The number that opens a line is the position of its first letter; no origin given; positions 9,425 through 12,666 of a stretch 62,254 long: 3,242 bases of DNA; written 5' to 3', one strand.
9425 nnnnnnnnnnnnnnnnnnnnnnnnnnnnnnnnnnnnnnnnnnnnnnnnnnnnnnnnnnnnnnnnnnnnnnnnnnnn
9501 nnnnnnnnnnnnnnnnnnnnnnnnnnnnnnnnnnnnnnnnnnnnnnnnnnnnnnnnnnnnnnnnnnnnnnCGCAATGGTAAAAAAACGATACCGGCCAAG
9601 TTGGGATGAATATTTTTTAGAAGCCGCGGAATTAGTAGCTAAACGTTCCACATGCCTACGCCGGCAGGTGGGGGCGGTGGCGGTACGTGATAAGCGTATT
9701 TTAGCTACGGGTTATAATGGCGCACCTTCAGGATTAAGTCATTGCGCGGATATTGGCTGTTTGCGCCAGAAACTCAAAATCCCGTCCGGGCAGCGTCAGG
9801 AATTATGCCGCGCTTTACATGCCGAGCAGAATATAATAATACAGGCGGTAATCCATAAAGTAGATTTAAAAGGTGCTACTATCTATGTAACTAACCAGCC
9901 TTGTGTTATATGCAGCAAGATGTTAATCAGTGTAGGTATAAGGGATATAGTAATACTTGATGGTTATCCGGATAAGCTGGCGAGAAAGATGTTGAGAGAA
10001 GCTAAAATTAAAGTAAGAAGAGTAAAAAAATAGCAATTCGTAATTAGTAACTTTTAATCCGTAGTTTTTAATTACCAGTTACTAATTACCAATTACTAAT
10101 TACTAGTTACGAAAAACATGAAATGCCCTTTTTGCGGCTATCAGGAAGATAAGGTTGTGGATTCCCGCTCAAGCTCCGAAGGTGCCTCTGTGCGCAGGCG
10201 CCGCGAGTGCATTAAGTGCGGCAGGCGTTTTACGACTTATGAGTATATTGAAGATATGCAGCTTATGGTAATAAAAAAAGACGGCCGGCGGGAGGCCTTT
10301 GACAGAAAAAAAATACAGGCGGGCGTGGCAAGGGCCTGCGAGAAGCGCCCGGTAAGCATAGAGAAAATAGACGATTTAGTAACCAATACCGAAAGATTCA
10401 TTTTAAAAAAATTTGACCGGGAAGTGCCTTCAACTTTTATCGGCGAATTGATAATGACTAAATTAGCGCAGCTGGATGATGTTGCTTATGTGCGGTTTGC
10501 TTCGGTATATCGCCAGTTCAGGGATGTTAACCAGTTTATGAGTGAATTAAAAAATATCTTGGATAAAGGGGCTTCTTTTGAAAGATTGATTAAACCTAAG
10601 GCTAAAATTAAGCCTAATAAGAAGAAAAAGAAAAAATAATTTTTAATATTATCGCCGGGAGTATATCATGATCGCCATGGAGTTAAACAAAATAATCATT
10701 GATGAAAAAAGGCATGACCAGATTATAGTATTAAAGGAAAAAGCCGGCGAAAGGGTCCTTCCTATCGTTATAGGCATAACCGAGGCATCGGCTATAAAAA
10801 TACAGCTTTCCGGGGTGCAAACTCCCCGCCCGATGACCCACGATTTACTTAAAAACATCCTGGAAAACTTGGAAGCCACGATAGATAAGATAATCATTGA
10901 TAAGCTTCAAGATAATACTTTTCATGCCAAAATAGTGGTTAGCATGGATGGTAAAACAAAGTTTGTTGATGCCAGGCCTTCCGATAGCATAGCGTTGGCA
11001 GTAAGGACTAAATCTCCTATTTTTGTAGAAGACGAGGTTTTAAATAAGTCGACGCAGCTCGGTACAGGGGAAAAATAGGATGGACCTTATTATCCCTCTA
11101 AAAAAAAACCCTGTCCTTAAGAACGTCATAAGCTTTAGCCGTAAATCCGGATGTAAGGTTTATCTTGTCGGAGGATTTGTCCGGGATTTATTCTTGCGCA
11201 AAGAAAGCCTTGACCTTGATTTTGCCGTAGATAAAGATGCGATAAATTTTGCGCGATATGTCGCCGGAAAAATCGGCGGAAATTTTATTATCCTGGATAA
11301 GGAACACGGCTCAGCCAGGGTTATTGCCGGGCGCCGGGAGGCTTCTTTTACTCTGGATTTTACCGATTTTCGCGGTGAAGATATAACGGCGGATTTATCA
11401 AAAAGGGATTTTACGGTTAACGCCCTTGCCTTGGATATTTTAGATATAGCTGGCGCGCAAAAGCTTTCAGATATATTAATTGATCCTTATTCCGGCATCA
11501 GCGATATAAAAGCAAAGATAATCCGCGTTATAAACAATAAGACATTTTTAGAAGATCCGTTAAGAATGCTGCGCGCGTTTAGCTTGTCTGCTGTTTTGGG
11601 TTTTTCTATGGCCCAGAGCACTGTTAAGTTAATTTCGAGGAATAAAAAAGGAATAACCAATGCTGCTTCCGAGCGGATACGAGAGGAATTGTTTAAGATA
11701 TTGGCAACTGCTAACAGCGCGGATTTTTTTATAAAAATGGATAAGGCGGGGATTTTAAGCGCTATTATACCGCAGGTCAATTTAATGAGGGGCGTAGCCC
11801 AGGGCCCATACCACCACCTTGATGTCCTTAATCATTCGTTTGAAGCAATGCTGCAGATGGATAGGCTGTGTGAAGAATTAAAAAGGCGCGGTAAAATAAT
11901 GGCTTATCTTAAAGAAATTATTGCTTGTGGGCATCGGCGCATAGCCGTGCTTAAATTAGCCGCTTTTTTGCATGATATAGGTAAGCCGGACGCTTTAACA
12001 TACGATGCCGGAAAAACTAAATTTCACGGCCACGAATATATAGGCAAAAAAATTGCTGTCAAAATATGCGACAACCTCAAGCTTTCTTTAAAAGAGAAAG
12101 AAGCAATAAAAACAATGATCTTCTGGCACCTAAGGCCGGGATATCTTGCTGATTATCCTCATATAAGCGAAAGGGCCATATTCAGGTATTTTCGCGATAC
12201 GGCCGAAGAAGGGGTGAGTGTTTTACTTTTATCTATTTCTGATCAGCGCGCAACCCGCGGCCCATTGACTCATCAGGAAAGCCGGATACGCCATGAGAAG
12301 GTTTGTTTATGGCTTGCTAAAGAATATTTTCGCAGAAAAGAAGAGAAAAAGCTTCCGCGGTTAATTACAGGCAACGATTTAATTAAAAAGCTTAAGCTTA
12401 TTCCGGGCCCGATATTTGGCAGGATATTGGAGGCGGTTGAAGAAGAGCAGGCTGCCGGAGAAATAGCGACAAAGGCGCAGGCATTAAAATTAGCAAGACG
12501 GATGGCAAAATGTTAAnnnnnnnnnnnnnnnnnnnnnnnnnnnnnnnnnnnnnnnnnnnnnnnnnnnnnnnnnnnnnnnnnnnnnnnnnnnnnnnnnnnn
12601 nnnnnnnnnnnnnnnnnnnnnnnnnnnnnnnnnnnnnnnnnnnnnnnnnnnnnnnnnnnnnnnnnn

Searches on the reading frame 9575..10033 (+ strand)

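Call 4: search_protein_families(library=pfam, proteins=[window:9575-10033:+])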
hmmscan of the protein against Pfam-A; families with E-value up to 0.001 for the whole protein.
window:9575-10033:+ (152 aa): 3 families
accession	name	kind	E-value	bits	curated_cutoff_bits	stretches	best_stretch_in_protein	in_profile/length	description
PF00383.29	dCMP_cyt_deam_1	-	2.8e-25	88.6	25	1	9-127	2-100/102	Cytidine and deoxycytidylate deaminase zinc-binding region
PF14437.12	MafB19-deam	-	9.4e-19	68.2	27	1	9-134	2-106/142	MafB19-like deaminase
PF14439.12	Bd3614-deam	-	6.9e-05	23.3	38.5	1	80-136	34-97/113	Bd3614-like deaminase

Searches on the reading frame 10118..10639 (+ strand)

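Call 4: search_protein_families(library=pfam, proteins=[window:10118-10639:+])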
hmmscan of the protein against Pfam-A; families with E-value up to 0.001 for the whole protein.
window:10118-10639:+ (173 aa): 2 families
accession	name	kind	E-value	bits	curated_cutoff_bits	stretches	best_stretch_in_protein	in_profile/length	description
PF03477.21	ATP-cone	-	4.7e-25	88.4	25.8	1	50-136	2-87/88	ATP cone domain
PF22811.2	Zn_ribbon_NrdR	-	2.3e-21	75.9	27.2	1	1-42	1-42/42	Transcriptional repressor NrdR-like, N-terminal domain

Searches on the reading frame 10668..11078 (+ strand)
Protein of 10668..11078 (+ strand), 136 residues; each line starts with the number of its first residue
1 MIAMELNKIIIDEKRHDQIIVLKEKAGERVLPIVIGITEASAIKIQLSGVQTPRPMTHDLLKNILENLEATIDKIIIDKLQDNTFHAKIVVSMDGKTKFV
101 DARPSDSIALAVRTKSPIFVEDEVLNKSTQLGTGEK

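Call 4: search_protein_families(library=pfam, proteins=[window:10668-11078:+])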
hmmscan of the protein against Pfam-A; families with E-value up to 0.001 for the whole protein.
window:10668-11078:+ (136 aa): 1 family
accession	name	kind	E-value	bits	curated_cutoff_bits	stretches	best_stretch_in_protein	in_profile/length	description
PF02577.19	BFN_dom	-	6.9e-41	139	27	1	20-128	1-107/112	Bifunctional nuclease domain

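Call 5: search_protein_families(library=ncbifam, proteins=[window:10668-11078:+], max_evalue=0.01)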
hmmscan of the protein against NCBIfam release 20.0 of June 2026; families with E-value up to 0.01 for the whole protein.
window:10668-11078:+ (136 aa): 0 families

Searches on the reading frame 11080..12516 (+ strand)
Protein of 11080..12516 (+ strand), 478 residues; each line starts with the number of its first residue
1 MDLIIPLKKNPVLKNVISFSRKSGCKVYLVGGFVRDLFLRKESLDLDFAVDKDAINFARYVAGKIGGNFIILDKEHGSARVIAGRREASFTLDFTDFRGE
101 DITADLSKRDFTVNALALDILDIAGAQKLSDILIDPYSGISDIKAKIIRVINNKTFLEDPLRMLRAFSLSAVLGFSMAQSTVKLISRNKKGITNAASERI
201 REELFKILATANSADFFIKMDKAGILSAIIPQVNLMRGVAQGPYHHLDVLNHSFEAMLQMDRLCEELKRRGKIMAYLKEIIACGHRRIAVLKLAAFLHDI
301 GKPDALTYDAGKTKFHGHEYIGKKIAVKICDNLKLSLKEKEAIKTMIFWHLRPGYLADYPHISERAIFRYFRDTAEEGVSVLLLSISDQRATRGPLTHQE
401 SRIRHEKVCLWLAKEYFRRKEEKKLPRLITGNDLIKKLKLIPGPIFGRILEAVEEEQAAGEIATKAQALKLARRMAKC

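Call 4: search_protein_families(library=pfam, proteins=[window:11080-12516:+])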
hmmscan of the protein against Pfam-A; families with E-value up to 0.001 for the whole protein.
window:11080-12516:+ (478 aa): 4 families
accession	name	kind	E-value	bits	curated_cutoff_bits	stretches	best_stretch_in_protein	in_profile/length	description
PF01743.26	PolyA_pol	-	1.1e-18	68.3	23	1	27-149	1-126/126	Poly A polymerase head domain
PF12627.12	PolyA_pol_RNAbd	-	1.6e-12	47.4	22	1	174-233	1-60/64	Probable RNA and SrmB- binding site of polymerase A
PF01966.28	HD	-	3.4e-10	40.7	22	1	249-357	1-92/116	HD domain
PF13735.12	tRNA_NucTran2_2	-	4.1e-07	30.5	27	1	429-469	105-145/149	tRNA nucleotidyltransferase domain 2 putative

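Call 5: search_protein_families(library=ncbifam, proteins=[window:11080-12516:+], max_evalue=0.01)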
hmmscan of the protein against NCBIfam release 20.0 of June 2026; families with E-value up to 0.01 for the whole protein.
window:11080-12516:+ (478 aa): 18 families
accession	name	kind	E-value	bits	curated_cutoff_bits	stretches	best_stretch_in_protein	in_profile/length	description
TIGR02692.1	tRNA_CCA_actino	equivalog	4.3e-47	160.8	438.8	1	8-451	11-440/466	CCA tRNA nucleotidyltransferase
NF009814.0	PRK13299.1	equivalog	3.8e-32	111.8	290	1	16-234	12-229/396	CCA tRNA nucleotidyltransferase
NF008137.0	PRK10885.1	equivalog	7.7e-31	107.3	451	1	26-344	2-299/409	multifunctional CCA addition/repair protein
TIGR01942.1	pcnB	subfamily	4e-26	91.8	305.65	2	102-239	116-248/425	polynucleotide adenylyltransferase PcnB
NF041569.1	A-tRNAntase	equivalog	4.4e-25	88.1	1440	1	25-241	480-703/880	A-adding tRNA nucleotidyltransferase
NF009813.0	PRK13298.1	equivalog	3.5e-22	78.9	606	1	26-261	2-238/417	tRNA CCA-pyrophosphorylase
TIGR01693.1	UTase_glnD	equivalog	8.9e-20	70.5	519.4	1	146-392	322-562/850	[protein-PII] uridylyltransferase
NF009812.0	PRK13297.1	equivalog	1.1e-18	67.6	624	1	23-237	10-223/364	tRNA CCA-pyrophosphorylase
NF003467.0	PRK05092.1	equivalog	1.8e-18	65.7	959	1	146-368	396-609/940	[protein-PII] uridylyltransferase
NF008634.1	PRK11623.1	equivalog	4.2e-15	55.3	702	1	101-233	157-283/469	polynucleotide adenylyltransferase PcnB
NF009811.0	PRK13296.1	equivalog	1.6e-14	53.6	469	1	26-235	2-210/360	CCA tRNA nucleotidyltransferase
NF002895.0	PRK03381.1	equivalog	4e-12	45.1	631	1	158-360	329-505/782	[protein-PII] uridylyltransferase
NF003448.0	PRK05007.1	equivalog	4.7e-08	31.4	1255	1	113-372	320-572/884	bifunctional uridylyltransferase/uridylyl-removing protein GlnD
NF001265.0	PRK00227.1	equivalog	2e-07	29.6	799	1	152-350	283-454/693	[protein-PII] uridylyltransferase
TIGR00277.1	HDIG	domain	2e-06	27.6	27.6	1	288-329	27-68/84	HDIG domain-containing metalloprotein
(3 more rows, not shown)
